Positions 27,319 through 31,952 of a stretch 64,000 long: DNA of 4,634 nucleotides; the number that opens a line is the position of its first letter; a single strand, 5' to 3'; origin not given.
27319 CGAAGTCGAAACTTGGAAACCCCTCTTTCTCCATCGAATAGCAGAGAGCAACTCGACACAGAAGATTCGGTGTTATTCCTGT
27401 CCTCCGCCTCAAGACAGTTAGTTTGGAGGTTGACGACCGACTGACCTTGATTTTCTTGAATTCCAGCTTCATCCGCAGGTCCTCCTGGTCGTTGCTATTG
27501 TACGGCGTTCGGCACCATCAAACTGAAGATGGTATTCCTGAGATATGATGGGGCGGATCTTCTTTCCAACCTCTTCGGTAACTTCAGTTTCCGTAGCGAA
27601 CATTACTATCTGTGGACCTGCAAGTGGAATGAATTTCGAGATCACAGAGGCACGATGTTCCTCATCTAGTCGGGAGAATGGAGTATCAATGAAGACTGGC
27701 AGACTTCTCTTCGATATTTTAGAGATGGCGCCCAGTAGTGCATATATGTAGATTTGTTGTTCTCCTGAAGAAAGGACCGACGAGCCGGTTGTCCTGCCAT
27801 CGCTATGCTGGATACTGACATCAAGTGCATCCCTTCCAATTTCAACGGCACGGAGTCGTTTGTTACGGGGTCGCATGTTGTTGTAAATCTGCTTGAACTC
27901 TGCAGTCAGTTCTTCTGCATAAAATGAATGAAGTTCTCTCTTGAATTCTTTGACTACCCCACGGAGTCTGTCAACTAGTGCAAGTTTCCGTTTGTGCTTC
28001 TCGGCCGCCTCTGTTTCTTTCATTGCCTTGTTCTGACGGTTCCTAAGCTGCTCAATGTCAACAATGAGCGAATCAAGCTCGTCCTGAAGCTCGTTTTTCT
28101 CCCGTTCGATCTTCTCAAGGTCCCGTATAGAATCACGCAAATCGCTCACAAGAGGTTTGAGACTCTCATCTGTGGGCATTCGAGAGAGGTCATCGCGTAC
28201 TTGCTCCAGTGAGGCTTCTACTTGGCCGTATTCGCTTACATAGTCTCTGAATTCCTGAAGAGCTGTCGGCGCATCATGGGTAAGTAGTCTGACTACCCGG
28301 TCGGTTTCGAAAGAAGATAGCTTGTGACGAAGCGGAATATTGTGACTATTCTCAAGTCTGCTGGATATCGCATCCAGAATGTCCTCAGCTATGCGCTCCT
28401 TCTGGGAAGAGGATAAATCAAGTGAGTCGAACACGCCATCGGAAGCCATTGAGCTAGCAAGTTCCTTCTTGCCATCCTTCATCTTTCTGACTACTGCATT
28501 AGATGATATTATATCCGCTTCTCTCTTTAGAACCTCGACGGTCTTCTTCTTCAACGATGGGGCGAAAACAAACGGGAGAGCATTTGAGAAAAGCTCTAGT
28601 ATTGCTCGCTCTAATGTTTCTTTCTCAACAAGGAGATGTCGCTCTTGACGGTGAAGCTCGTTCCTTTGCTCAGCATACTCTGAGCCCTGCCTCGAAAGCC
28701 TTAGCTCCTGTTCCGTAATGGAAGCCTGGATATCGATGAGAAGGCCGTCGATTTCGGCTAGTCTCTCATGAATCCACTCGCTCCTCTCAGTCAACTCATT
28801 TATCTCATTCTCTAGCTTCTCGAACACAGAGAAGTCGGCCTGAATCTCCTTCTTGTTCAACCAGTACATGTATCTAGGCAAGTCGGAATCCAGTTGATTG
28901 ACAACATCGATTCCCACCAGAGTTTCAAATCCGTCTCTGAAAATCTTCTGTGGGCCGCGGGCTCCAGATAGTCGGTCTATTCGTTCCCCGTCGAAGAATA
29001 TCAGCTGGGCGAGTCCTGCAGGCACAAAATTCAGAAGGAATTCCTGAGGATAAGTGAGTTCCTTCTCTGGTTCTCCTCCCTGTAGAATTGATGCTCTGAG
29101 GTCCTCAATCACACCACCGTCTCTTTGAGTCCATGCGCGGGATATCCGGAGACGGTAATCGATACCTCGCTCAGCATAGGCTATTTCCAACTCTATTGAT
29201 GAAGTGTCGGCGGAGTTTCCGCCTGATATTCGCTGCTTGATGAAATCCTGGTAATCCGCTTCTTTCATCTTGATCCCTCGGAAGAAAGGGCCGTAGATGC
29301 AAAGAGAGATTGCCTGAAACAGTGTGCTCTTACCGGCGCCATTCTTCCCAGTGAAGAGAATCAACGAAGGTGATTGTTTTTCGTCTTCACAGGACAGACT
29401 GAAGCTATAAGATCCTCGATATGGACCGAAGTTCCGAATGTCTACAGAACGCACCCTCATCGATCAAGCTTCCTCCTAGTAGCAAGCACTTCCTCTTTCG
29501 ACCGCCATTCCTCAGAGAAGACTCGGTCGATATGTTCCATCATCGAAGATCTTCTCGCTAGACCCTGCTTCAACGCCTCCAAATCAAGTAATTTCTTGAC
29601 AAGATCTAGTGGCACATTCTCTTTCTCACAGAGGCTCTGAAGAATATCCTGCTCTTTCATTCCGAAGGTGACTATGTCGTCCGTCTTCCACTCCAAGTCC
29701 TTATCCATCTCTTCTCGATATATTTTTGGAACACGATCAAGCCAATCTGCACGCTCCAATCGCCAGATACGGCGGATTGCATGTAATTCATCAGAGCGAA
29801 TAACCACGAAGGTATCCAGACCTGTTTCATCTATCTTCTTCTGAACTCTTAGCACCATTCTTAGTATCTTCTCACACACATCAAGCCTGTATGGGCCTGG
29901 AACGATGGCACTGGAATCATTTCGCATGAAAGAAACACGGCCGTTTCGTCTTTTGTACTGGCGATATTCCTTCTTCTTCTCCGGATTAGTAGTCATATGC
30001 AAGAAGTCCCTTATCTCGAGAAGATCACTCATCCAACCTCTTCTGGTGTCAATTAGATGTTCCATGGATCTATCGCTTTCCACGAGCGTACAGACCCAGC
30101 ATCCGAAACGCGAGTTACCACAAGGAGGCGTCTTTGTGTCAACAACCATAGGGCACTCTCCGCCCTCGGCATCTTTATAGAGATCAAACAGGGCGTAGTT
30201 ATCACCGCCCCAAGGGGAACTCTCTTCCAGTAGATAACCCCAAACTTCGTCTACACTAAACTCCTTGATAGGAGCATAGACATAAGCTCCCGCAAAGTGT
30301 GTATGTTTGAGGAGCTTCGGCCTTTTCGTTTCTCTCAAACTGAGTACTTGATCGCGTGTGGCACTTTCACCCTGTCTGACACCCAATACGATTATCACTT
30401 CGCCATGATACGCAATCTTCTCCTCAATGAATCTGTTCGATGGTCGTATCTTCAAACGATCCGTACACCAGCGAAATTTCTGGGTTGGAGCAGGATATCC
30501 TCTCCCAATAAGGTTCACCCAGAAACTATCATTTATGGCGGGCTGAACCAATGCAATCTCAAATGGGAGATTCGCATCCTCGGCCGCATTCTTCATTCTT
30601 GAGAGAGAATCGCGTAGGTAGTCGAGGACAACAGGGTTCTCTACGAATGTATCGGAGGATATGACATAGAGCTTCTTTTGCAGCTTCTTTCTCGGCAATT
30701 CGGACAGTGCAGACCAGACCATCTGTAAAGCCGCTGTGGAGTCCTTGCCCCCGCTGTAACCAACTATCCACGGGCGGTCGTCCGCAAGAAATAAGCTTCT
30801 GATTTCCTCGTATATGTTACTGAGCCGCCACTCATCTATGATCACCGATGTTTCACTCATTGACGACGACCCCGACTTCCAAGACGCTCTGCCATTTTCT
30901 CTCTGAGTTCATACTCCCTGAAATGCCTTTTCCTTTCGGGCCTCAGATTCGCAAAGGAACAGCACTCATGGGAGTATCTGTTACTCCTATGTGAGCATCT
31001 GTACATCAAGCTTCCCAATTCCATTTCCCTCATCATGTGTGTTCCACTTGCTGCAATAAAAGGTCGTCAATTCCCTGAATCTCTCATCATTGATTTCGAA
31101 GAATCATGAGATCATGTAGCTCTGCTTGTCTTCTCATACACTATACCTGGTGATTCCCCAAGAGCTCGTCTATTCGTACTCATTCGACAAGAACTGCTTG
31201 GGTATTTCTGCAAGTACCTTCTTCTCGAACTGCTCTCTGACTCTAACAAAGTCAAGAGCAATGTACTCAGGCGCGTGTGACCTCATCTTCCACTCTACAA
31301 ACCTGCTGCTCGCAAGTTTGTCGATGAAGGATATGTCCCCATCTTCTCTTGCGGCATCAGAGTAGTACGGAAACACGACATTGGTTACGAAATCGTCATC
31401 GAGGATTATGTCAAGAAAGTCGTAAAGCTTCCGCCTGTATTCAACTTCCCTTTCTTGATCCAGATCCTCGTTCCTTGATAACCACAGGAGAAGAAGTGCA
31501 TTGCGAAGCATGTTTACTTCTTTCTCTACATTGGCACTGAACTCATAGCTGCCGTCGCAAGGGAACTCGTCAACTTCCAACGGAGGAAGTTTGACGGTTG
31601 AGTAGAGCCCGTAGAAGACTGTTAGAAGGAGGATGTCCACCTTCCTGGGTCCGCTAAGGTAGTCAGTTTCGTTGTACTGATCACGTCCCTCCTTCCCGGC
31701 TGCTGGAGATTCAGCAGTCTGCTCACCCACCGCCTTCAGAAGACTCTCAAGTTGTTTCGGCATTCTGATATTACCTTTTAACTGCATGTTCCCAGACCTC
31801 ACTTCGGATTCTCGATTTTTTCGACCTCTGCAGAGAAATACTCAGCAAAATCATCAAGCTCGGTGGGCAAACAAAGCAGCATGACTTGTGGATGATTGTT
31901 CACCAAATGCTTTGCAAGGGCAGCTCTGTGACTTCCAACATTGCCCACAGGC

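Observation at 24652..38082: Extended DNA-phosphorothioation defence island (dndCDE + pbeABCD-like + extra modules) in a probable Asgard archaeon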

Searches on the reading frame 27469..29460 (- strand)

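Call 3: search_protein_families(library=padloc, proteins=[window:27469-29460:-], max_evalue=0.01)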
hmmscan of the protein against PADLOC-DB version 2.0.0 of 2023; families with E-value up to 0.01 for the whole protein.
window:27469-29460:- (663 aa): 93 families (the best 25 are shown)
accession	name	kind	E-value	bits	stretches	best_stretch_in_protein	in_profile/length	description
PDLC02756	PbeC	-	1.4e-136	455.1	1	1-647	1-643/643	PbeC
PDLC02668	DndD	-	7.7e-128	426.3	1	1-656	1-653/659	DndD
PDLC02663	DndD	-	5.3e-127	423.4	1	1-655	1-665/675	DndD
PDLC02667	DndD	-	3.5e-122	407.4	1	3-655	3-649/657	DndD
PDLC02740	PbeC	-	4.4e-100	334.4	1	1-653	1-647/648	PbeC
PDLC02731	PbeC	-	8.7e-88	293.8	1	1-648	1-644/645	PbeC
PDLC02727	PbeC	-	1.4e-69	233.3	1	1-651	1-657/660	PbeC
PDLC02664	DndD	-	9e-58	194.2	1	2-651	2-651/662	DndD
PDLC02754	PbeC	-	9e-57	191.1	1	3-653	3-645/646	PbeC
PDLC02736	PbeC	-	2.1e-51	173.3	1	1-647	1-672/685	PbeC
PDLC02666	DndD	-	5.4e-51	172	1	1-648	1-654/665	DndD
PDLC02665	DndD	-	7e-50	168.4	1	1-648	1-632/645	DndD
PDLC02752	PbeC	-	2e-47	160.3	2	451-648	440-634/644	PbeC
PDLC02735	PbeC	-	7.7e-47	158.4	1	1-647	1-652/652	PbeC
PDLC02729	PbeC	-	7.1e-39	131.8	1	1-650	1-658/668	PbeC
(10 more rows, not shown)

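Call 4: search_protein_families(library=pfam, proteins=[window:27469-29460:-], max_evalue=0.01)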
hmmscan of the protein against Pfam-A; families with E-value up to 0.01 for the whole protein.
window:27469-29460:- (663 aa): 9 families
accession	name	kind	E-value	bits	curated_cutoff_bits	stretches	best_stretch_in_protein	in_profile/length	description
PF13476.12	AAA_23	-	8.3e-13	49.9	27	1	6-228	2-171/201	AAA domain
PF13175.12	AAA_15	-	6.4e-10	39.6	32.1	1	1-526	1-276/374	AAA ATPase domain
PF02463.25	SMC_N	-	1.5e-09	38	40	2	26-97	19-85/220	RecF/RecN/SMC N terminal domain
PF13304.12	AAA_21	-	1.1e-05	26.1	27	1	35-113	3-83/304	AAA domain, putative AbiEii toxin, Type IV TA system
PF13514.12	AAA_27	-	1.2e-05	25.4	22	1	1-57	1-52/206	AAA domain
PF13555.12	AAA_29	-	0.00018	21.6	27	1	33-56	24-47/61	P-loop containing region of AAA domain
PF05837.17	CENP-H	-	0.0012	19.1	29.9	1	414-508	64-161/202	Centromere protein H (CENP-H)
PF00005.33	ABC_tran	-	0.0043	18.1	25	0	33-52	13-32/137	ABC transporter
PF13558.12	SbcC_Walker_B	-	0.0066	17.1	27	0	547-608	13-86/90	SbcC/RAD50-like, Walker B motif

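Call 8: search_protein_families(library=ncbifam, proteins=[window:27469-29460:-], max_evalue=0.1)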
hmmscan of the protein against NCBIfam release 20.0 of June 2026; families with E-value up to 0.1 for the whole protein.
window:27469-29460:- (663 aa): 18 families
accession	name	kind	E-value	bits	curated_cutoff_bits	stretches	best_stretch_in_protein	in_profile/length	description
TIGR03185.1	DNA_S_dndD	equivalog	1.1e-110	371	245.85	1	1-655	1-644/650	DNA sulfur modification protein DndD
TIGR00611.2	recf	equivalog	4.8e-12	45.7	172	2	497-612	210-329/339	DNA replication/repair protein RecF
NF003034.1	PRK03918.1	equivalog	2e-07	29.4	700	2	1-104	1-86/878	DNA double-strand break repair ATPase Rad50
TIGR00618.1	sbcc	subfamily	1.4e-06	26.6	478.5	1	1-58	1-54/1043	exonuclease subunit SbcC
NF045487.1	ASRP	equivalog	3.1e-05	22.8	300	1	402-608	355-577/593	archaea-specific SMC-related protein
NF010068.0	PRK13548.1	equivalog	8.5e-05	21.8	261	1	33-53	33-53/261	heme ABC transporter ATP-binding protein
TIGR02169.1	SMC_prok_A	equivalog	0.00015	19.6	729.4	1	408-554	681-826/1165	chromosome segregation protein SMC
TIGR03864.1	PQQ_ABC_ATP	hypoth_equivalog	0.014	14.8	302.25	0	33-52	29-48/236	ABC transporter, ATP-binding subunit, PQQ-dependent alcohol dehydrogenase system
NF045998.1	cleave_ABC_plasm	equivalog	0.017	13.4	500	1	35-76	497-542/673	Mbov_0121 family peptidase domain-containing ABC transporter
NF047680.1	LIC13197_LIC10919_LIC10469_fam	subfamily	0.024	14.1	280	1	420-475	114-165/207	LIC13197/LIC10919/LIC10469 family protein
TIGR02673.1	FtsE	equivalog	0.029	14.1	264.85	0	32-52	29-49/214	cell division ATP-binding protein FtsE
TIGR01166.1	cbiO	subfamily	0.029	13.8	211.8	0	35-52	22-39/190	cobalt ABC transporter, ATP-binding protein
NF007600.2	PRK10246.1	equivalog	0.037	12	750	1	1-61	1-60/1047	exonuclease subunit SbcC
NF040873.1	AztA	equivalog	0.039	13.5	220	0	32-52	19-39/191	zinc ABC transporter ATP-binding protein AztA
TIGR00121.1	birA_ligase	equivalog_domain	0.041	13.5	83.1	0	458-539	114-197/235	biotin--[acetyl-CoA-carboxylase] ligase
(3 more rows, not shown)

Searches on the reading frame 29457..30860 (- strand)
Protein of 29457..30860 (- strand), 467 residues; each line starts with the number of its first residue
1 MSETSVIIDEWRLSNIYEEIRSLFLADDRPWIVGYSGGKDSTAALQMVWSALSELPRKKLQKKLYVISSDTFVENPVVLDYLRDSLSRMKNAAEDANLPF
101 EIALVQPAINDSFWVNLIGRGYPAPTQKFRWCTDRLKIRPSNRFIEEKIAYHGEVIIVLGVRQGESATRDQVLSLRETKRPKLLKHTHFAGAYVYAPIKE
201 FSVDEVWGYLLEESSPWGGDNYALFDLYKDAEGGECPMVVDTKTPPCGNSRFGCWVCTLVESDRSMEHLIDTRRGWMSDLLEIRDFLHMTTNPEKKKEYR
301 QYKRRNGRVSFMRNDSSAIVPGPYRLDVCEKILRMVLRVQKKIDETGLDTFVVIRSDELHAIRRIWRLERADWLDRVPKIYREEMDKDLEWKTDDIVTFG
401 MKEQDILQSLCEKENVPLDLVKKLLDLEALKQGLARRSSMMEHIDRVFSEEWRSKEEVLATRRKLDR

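Call 3: search_protein_families(library=padloc, proteins=[window:29457-30860:-], max_evalue=0.01)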
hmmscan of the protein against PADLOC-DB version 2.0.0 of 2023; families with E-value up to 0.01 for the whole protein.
window:29457-30860:- (467 aa): 7 families
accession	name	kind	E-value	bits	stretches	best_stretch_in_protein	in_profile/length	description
PDLC02662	DndC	-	1.9e-187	622.1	1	10-464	8-468/481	DndC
PDLC02661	DndC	-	1.5e-183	609.1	1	10-462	4-465/468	DndC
PDLC02659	DndC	-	1.1e-122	408.7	3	12-209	12-209/586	DndC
PDLC02660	DndC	-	1.1e-122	408.7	3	12-209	12-209/586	DndC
PDLC03333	MTase_II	-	6.1e-122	405.9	1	14-461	28-495/544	Type II methyltransferase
PDLC02510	BrxP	-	3.5e-13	46.7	1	32-213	136-293/779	BrxP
PDLC02782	SspD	-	1e-10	39.8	1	32-171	3-123/277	SspD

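Call 4: search_protein_families(library=pfam, proteins=[window:29457-30860:-], max_evalue=0.01)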
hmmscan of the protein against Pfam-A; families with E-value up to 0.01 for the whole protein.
window:29457-30860:- (467 aa): 2 families
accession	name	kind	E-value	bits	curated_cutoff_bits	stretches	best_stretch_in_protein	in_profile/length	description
PF01507.26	PAPS_reduct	-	2.8e-09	37.7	22.5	1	32-216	3-155/175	Phosphoadenosine phosphosulfate reductase domain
PF20306.3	Sp-DndD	-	0.00021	21.8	27.2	1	404-432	3-31/51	Small protein found in certain Dnd DNA modification systems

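Call 117: search_protein_families(library=ncbifam, proteins=[window:29457-30860:-], max_evalue=0.01)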
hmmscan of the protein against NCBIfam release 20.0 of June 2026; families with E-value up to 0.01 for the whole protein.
window:29457-30860:- (467 aa): 8 families
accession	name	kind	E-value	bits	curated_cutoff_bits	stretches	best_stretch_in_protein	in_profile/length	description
NF005316.0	PRK06850.1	equivalog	4e-183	609.8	536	1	13-462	14-468/505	hypothetical protein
TIGR03183.1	DNA_S_dndC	equivalog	7.8e-163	542.5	290.4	1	17-450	2-446/447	DNA phosphorothioation system sulfurtransferase DndC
NF006351.0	PRK08576.1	equivalog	3.9e-12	45.5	290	1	12-212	216-380/436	hypothetical protein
NF010368.0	PRK13795.1-3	equivalog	8.4e-11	40.8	588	1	20-217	239-404/635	hypothetical protein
NF010366.0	PRK13795.1-1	equivalog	1.5e-09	36.6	745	1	29-211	267-421/667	hypothetical protein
NF010369.0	PRK13795.1-4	equivalog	2.9e-09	35.7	1086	1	20-211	243-406/633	hypothetical protein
NF006327.0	PRK08557.1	equivalog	3.2e-09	36.1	366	1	33-210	186-331/415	hypothetical protein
NF010367.0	PRK13795.1-2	equivalog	4.9e-09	35.2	456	1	24-217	238-399/584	hypothetical protein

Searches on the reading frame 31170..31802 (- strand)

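Call 3: search_protein_families(library=padloc, proteins=[window:31170-31802:-], max_evalue=0.01)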
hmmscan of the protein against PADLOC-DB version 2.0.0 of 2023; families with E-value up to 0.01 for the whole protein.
window:31170-31802:- (210 aa): 1 family
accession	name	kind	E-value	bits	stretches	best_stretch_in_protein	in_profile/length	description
PDLC01613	Csm3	-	0.0039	16.1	1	8-195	31-157/177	"CAS-III-A,CAS-III-D; effector_G7"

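Call 4: search_protein_families(library=pfam, proteins=[window:31170-31802:-], max_evalue=0.01)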
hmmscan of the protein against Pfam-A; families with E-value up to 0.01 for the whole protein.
window:31170-31802:- (210 aa): 0 families

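Call 8: search_protein_families(library=ncbifam, proteins=[window:31170-31802:-], max_evalue=0.1)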
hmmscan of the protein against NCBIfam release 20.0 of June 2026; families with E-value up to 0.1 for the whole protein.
window:31170-31802:- (210 aa): 0 families
